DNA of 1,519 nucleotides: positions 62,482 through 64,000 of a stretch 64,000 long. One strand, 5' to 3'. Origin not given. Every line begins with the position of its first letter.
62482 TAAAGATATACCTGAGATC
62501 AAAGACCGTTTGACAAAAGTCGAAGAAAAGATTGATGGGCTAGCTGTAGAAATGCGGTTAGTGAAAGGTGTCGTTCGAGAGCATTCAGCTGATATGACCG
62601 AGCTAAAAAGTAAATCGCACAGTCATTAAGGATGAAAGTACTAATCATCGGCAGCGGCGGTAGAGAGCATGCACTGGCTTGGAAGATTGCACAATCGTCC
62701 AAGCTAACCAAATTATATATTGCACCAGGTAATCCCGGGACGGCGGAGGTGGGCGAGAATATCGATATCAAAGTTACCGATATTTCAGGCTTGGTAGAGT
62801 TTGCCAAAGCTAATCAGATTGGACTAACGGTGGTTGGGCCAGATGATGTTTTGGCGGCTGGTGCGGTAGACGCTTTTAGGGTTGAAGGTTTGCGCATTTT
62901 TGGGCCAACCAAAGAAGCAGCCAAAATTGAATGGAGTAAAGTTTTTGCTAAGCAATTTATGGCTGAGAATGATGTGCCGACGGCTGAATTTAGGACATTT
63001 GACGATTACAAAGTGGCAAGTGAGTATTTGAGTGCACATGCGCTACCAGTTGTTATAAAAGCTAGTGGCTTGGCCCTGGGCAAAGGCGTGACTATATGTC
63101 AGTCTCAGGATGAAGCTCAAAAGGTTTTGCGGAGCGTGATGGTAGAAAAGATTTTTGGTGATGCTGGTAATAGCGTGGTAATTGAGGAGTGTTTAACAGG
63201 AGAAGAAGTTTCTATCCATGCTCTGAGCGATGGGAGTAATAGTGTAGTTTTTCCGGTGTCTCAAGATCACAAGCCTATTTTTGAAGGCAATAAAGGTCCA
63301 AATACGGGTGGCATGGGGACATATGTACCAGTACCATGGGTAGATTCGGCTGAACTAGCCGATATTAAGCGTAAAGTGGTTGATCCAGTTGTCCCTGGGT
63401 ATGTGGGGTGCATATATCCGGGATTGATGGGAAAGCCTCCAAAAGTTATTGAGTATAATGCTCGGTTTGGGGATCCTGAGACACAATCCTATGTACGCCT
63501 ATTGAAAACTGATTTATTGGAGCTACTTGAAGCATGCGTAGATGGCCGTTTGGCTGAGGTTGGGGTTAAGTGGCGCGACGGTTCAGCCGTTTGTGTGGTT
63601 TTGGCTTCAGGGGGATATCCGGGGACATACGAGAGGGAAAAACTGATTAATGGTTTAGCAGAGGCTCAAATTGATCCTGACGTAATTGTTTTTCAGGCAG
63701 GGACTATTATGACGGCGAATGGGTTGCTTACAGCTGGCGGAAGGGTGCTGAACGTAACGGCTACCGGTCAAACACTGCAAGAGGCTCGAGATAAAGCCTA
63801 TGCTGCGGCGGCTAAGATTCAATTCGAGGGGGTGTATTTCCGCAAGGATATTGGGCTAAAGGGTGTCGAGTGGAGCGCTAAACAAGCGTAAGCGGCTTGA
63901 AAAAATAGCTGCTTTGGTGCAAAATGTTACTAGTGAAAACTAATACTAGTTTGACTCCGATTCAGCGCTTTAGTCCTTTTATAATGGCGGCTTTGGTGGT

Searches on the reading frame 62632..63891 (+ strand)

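Call 9: search_protein_families(library=pfam, proteins=[window:62632-63891:+], max_evalue=0.01)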
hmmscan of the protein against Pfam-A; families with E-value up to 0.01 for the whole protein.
window:62632-63891:+ (419 aa): 10 families
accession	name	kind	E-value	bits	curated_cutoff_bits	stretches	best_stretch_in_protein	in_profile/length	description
PF01071.24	GARS_A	-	6.1e-62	209.4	27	1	102-284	2-194/194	Phosphoribosylglycinamide synthetase, ATP-grasp (A) domain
PF02844.21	GARS_N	-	1.1e-39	135.6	29.5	1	1-100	1-100/100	Phosphoribosylglycinamide synthetase, N domain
PF02843.22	GARS_C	-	2.4e-32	111.5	34.8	1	319-409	1-91/92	Phosphoribosylglycinamide synthetase, C domain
PF02786.22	CPSase_L_D2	-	2.2e-06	27.8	19.8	1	103-208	2-110/211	Carbamoyl-phosphate synthase L chain, ATP binding domain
PF02222.28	ATP-grasp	-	1.4e-05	25.3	27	1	109-196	2-85/179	ATP-grasp domain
PF02655.19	ATP-grasp_3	-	2.3e-05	25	23.2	1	118-280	19-158/160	ATP-grasp domain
PF13535.11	ATP-grasp_4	-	7.7e-05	22.8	27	1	138-202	3-75/160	ATP-grasp domain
PF08443.16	RimK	-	0.0021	18.2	21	1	103-170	4-72/188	RimK-like ATP-grasp domain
PF07478.18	Dala_Dala_lig_C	-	0.0022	18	24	1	114-206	6-99/204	D-ala D-ala ligase C-terminus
PF18603.7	LAL_C2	-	0.0062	17.2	29.4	0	340-399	15-76/78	L-amino acid ligase C-terminal domain 2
